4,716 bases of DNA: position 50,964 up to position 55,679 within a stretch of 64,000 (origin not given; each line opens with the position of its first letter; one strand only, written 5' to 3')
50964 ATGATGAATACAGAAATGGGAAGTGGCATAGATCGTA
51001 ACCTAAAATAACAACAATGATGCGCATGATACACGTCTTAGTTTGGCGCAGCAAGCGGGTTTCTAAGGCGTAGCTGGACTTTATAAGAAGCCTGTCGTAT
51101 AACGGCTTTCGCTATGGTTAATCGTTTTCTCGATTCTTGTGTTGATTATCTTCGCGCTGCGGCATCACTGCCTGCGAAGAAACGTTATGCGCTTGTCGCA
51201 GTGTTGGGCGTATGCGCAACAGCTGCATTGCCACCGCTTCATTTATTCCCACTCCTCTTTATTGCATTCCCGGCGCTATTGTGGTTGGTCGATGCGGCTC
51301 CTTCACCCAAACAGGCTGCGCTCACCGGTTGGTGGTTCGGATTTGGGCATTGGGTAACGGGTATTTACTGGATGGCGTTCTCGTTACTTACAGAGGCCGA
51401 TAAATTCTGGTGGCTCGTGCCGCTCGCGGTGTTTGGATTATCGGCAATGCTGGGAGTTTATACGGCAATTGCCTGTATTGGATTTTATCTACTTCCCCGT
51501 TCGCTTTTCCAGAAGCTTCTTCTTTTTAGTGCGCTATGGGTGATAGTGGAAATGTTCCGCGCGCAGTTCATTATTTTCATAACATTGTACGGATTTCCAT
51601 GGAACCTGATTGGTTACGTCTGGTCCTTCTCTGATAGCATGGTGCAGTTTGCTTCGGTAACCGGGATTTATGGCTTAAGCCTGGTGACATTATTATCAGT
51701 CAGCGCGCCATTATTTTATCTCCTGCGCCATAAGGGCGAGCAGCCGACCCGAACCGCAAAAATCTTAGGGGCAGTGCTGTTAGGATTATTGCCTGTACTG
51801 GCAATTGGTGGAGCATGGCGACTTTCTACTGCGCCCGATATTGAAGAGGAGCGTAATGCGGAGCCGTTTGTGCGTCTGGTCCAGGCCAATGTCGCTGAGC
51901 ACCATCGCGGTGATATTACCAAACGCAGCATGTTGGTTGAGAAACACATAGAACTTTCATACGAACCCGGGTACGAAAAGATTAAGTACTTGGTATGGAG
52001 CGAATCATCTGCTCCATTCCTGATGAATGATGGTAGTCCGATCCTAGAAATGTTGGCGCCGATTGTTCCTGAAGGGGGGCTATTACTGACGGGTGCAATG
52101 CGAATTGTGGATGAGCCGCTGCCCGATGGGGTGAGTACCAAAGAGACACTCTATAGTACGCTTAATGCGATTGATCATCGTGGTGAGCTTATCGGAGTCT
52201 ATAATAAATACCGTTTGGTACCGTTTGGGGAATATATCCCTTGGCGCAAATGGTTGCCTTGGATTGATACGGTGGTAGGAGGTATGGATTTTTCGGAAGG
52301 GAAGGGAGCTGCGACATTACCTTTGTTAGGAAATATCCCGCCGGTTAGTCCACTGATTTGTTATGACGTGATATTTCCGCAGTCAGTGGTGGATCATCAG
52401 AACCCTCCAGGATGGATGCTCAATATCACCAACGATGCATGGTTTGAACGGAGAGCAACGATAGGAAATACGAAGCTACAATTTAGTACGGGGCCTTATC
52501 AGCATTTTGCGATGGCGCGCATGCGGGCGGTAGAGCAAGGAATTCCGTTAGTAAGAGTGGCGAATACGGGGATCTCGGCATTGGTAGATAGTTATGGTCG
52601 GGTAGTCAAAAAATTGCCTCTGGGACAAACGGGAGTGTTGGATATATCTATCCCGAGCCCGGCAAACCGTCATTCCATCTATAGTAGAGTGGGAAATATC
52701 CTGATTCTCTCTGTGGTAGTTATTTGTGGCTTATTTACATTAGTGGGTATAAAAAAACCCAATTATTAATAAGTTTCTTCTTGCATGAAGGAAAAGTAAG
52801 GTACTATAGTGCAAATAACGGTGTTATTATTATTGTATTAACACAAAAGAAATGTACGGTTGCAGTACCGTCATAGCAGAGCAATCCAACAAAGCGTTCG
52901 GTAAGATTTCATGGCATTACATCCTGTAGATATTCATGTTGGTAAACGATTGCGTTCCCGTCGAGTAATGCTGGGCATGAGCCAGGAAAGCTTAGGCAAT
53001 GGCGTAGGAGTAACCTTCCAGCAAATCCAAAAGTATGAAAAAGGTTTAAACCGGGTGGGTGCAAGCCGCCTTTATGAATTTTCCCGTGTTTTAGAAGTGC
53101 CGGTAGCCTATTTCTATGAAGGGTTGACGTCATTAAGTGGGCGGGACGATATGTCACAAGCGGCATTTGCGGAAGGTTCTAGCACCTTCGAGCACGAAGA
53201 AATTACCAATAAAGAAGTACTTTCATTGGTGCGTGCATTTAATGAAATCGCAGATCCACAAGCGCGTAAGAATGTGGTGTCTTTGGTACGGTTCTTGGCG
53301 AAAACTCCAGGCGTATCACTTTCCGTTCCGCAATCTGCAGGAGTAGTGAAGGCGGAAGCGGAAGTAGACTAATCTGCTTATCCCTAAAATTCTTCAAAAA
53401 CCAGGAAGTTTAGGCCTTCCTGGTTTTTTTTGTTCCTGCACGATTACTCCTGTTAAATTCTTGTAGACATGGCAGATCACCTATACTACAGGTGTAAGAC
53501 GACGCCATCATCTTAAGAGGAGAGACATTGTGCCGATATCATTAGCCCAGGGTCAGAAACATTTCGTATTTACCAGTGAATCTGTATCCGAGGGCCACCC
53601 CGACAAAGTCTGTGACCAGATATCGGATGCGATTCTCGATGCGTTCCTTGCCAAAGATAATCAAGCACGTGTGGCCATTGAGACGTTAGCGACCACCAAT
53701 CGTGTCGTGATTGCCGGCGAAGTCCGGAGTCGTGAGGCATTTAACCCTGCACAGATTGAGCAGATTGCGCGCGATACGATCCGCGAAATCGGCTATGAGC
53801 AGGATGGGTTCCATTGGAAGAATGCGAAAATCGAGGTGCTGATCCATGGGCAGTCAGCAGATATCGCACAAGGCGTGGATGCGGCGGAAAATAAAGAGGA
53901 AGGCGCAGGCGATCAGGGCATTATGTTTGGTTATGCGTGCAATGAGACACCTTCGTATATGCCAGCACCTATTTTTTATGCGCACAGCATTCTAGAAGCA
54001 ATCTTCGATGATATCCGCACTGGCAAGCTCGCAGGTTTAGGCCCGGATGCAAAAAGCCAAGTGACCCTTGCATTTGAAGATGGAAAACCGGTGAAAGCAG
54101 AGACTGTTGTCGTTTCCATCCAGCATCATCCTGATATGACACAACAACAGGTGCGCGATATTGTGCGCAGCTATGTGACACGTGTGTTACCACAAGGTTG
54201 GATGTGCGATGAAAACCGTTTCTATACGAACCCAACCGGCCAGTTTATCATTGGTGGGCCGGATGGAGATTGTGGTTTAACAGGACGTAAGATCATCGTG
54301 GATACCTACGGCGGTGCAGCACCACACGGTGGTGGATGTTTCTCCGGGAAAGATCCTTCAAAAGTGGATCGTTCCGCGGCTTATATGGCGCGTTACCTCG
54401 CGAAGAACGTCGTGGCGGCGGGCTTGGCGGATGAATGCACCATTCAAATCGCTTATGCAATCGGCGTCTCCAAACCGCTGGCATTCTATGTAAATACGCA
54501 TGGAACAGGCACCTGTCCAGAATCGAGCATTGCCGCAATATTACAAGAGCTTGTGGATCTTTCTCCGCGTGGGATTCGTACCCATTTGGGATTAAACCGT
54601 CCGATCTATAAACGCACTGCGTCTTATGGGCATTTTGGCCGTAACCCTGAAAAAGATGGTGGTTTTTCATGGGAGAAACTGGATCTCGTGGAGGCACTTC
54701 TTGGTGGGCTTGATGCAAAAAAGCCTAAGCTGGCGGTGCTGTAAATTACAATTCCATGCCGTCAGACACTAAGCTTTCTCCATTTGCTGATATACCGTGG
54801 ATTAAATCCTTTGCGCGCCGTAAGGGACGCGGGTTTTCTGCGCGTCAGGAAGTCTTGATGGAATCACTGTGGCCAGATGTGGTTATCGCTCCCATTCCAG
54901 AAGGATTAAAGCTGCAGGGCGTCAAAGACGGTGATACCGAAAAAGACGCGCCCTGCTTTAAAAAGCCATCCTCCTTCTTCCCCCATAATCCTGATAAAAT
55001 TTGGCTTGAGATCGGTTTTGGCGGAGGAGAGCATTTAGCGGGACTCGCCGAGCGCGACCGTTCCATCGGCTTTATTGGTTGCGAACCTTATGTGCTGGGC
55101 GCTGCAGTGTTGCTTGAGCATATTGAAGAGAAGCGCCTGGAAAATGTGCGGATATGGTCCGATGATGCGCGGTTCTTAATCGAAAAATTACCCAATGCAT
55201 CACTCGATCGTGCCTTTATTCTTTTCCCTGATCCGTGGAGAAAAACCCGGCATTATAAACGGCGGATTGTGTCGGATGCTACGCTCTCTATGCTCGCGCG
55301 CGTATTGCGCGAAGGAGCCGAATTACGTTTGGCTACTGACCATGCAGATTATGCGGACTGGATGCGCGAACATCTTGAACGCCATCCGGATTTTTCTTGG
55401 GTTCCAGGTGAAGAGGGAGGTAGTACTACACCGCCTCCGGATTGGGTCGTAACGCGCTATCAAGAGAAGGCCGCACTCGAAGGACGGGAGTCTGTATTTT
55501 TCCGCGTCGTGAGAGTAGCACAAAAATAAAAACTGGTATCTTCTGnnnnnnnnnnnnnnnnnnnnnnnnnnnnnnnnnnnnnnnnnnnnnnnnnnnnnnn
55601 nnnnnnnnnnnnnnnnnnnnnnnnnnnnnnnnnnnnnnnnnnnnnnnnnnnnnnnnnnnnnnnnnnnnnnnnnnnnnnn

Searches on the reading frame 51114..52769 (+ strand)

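Call 8: search_protein_families(library=pfam, proteins=[window:51114-52769:+], max_evalue=0.01)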
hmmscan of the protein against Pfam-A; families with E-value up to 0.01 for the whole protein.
window:51114-52769:+ (551 aa): 2 families
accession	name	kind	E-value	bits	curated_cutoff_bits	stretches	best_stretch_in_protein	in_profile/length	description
PF20154.4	LNT_N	-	4e-27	95.8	27.1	1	32-195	2-156/159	Apolipoprotein N-acyltransferase N-terminal domain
PF00795.27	CN_hydrolase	-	2e-18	67.1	23.2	1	272-514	15-247/256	Carbon-nitrogen hydrolase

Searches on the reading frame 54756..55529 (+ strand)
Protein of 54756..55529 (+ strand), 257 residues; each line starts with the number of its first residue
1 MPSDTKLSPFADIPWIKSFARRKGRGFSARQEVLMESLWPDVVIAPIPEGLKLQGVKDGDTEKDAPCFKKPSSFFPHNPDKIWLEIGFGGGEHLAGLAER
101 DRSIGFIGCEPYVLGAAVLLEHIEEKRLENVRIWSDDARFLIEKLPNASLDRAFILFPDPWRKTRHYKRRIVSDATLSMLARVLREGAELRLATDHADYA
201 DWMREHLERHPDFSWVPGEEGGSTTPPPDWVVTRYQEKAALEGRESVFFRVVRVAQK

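Call 25: find_encoding_contigs(protein=window:54756-55529:+, flank=10000, max_places=4)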
Protein window:54756-55529:+ (257 aa): 3 contigs read that carry it; 3 places shown.
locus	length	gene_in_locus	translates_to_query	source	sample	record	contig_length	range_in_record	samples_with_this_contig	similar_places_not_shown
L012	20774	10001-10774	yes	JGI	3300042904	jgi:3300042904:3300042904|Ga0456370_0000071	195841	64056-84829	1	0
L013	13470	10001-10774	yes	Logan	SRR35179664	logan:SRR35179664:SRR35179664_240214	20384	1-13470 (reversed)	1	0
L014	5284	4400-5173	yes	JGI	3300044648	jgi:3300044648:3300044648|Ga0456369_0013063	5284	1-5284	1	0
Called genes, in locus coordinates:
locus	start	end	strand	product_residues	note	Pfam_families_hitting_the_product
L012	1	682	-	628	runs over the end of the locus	PF00512:HisKA, PF02518:HATPase_c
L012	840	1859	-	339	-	-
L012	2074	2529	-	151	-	PF00731:AIRC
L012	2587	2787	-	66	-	PF04325:DUF465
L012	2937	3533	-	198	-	PF02441:Flavoprotein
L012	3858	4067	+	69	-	PF04325:DUF465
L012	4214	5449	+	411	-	-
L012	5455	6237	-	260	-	PF00535:Glycos_transf_2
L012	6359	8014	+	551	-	PF20154:LNT_N, PF00795:CN_hydrolase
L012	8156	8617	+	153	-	PF01381:HTH_3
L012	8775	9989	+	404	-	PF00438:S-AdoMet_synt_N, PF02772:S-AdoMet_synt_M, PF02773:S-AdoMet_synt_C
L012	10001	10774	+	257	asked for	PF02390:Methyltransf_4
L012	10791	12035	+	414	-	PF21102:DprA_N, PF02481:DNA_processg_A, PF17782:WHD_DprA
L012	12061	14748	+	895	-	PF01751:Toprim, PF01131:Topoisom_bac, PF01396:Zn_ribbon_Top1, PF13368:Toprim_C_rpt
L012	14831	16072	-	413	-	PF13439:Glyco_transf_4, PF13579:Glyco_trans_4_4, PF00534:Glycos_transf_1, PF13692:Glyco_trans_1_4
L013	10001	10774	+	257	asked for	PF02390:Methyltransf_4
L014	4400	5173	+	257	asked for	PF02390:Methyltransf_4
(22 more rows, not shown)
